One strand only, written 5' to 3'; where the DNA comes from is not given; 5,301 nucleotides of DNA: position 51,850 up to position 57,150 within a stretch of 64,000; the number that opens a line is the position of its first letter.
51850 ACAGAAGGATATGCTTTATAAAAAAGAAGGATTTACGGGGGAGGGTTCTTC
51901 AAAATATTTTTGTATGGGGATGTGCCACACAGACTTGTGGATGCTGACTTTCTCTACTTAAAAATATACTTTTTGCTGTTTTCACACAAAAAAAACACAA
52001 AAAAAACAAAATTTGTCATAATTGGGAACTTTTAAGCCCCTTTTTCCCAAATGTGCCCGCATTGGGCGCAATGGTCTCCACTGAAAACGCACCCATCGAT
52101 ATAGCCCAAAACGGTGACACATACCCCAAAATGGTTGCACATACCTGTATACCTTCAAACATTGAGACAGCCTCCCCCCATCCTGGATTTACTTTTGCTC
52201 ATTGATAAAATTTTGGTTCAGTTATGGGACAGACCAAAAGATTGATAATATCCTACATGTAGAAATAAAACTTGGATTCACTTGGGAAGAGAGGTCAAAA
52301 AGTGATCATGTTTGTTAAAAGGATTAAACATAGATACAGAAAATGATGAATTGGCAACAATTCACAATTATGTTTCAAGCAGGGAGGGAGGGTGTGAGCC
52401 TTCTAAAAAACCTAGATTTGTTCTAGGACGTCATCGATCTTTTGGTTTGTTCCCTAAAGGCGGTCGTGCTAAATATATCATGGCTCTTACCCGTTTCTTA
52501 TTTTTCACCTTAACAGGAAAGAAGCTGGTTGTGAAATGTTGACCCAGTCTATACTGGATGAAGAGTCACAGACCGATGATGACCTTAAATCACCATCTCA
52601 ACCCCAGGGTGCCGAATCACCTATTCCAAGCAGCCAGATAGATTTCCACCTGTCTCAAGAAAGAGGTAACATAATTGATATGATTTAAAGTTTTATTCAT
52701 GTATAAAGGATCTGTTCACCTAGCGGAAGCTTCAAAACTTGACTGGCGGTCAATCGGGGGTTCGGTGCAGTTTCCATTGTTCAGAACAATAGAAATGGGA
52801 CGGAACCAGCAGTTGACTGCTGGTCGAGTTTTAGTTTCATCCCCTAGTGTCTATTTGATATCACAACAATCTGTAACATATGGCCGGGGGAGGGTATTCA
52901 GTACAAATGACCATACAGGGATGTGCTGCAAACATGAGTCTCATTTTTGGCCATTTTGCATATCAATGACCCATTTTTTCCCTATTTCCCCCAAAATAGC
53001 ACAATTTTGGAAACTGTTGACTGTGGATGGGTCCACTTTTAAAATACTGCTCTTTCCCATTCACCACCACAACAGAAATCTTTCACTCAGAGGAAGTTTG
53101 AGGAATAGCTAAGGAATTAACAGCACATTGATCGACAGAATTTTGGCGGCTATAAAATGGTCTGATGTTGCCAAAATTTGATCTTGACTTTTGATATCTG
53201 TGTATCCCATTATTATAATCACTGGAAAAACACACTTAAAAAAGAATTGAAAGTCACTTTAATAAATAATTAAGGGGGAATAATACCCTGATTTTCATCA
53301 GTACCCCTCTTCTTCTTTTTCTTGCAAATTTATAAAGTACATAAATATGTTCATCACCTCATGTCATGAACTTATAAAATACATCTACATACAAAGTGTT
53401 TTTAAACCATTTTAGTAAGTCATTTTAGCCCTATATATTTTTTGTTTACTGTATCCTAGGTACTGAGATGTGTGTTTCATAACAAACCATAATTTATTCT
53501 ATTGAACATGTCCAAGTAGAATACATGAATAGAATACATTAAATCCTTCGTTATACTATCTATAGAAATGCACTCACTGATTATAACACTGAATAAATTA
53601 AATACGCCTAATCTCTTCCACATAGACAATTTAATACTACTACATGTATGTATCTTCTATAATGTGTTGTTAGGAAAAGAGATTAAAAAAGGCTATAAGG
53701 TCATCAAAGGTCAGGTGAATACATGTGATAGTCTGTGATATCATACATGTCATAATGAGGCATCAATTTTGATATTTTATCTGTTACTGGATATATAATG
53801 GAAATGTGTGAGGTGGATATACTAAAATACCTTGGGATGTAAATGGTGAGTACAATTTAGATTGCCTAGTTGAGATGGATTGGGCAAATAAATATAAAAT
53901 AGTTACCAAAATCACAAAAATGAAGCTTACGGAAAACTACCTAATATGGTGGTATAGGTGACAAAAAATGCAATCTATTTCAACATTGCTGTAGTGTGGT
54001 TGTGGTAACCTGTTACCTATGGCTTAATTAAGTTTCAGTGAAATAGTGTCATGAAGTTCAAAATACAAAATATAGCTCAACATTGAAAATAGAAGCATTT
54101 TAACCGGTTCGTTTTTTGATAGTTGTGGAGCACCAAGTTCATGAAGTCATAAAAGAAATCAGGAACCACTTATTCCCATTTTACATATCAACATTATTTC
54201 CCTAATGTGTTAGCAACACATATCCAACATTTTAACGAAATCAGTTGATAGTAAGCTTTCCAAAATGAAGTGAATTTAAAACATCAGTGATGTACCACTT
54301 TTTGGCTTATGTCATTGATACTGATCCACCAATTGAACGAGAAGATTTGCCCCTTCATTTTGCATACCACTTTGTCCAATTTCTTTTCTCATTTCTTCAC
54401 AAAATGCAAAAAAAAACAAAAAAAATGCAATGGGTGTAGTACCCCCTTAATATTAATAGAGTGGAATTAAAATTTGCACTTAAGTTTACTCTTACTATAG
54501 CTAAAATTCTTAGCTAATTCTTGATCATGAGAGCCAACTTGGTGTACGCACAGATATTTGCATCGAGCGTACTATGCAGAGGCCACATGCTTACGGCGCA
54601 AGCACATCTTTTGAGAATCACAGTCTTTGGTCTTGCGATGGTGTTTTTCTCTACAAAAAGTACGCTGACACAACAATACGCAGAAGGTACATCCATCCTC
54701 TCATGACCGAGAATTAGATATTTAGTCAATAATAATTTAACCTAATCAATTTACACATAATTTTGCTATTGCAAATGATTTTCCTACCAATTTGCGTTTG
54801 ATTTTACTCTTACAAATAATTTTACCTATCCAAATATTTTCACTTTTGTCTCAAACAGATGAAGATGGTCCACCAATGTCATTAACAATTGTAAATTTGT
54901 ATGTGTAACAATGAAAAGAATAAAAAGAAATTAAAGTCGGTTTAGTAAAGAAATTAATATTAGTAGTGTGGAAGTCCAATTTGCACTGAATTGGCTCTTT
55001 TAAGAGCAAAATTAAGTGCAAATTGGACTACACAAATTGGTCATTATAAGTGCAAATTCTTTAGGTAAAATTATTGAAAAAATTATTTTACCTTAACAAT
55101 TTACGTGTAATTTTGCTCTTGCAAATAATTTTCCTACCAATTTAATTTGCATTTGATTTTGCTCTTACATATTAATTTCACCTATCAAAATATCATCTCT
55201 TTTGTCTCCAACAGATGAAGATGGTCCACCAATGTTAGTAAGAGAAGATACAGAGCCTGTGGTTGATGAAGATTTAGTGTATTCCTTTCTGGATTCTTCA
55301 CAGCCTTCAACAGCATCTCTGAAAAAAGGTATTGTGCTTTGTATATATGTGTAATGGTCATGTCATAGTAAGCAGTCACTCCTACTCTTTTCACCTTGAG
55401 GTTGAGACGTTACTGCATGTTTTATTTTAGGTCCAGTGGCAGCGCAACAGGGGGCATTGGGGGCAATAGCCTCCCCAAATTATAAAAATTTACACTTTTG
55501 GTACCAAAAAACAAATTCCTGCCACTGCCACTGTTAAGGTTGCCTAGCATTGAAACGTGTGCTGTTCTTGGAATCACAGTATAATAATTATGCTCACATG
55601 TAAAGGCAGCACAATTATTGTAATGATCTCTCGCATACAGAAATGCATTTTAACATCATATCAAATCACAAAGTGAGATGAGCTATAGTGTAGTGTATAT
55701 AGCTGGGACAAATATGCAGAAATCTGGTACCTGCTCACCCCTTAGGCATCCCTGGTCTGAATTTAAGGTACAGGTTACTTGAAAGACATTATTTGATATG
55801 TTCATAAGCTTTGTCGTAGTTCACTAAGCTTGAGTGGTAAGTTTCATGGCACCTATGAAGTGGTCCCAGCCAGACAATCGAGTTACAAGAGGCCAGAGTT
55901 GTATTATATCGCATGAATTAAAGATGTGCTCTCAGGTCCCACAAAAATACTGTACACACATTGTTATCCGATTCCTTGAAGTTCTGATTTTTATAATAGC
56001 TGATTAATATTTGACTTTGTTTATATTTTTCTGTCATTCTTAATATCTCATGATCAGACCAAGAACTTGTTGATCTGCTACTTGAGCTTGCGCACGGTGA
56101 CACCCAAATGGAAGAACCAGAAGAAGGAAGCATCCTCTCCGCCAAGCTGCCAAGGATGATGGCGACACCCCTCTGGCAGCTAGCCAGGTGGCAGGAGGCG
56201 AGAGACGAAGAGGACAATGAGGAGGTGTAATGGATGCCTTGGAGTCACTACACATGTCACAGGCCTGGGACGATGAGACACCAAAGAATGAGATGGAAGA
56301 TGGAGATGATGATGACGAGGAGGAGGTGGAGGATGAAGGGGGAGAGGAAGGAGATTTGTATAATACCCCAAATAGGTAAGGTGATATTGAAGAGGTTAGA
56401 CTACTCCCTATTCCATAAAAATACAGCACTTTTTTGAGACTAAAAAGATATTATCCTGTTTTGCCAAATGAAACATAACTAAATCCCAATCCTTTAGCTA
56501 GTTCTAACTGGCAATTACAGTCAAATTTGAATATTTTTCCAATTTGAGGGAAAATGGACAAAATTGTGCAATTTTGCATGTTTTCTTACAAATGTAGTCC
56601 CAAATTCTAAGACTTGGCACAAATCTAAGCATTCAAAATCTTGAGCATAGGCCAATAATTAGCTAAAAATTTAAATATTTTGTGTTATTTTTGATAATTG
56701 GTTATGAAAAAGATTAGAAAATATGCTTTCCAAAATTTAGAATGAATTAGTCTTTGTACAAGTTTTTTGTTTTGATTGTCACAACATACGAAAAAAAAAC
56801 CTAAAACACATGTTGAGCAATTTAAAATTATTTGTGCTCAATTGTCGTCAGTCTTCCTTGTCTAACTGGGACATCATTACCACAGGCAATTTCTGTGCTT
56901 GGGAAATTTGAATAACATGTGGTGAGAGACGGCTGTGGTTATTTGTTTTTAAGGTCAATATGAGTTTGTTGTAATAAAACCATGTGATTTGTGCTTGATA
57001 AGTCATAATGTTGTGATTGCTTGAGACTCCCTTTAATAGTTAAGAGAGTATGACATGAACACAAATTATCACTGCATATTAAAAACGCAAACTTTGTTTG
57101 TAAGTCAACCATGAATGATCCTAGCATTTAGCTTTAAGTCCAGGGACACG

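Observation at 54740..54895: Duplicated acceptor plus the first 23 nt of the exon at 55215: a potential poison acceptor.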

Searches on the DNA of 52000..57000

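Call 38: search_rna_families(source=window, start=52000, end=57000, threshold=evalue, max_evalue=1)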
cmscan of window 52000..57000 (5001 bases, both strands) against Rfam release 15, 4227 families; matches with E-value up to 1: 2.
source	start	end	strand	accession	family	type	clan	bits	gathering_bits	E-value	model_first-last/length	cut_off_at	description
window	54972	55030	+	RF03244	mir-4798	Gene; miRNA;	-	27.4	75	0.02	1-75/75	no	mir-4798 microRNA precursor family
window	53113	53247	-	RF01433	snoR137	Gene; snRNA; snoRNA; HACA-box;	-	25.8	44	0.24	1-146/146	no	small nucleolar RNA snoR137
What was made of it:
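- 54967..55034 (+): Strong hairpin made of two inverted ~42-nt units, lying between the two acceptors. Its right arm is absent from the upstream copy. Sub-threshold Rfam mir-4798 hit at 27 bits against a gathering score of 75 (call 38).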

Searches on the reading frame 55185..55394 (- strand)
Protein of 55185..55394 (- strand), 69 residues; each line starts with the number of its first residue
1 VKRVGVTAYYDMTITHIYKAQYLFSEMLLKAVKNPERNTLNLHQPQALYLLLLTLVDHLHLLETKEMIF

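Call 30: find_encoding_contigs(protein=window:55185-55394:-, flank=5000, max_places=6)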
Protein window:55185-55394:- (69 aa): no gene with exactly this product is on record in the collection.

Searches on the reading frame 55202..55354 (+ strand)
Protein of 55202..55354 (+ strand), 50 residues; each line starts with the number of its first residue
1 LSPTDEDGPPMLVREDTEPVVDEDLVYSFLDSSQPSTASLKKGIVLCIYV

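Call 29: find_encoding_contigs(protein=window:55202-55354:+, flank=5000, max_places=6)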
Protein window:55202-55354:+ (50 aa): no gene with exactly this product is on record in the collection.
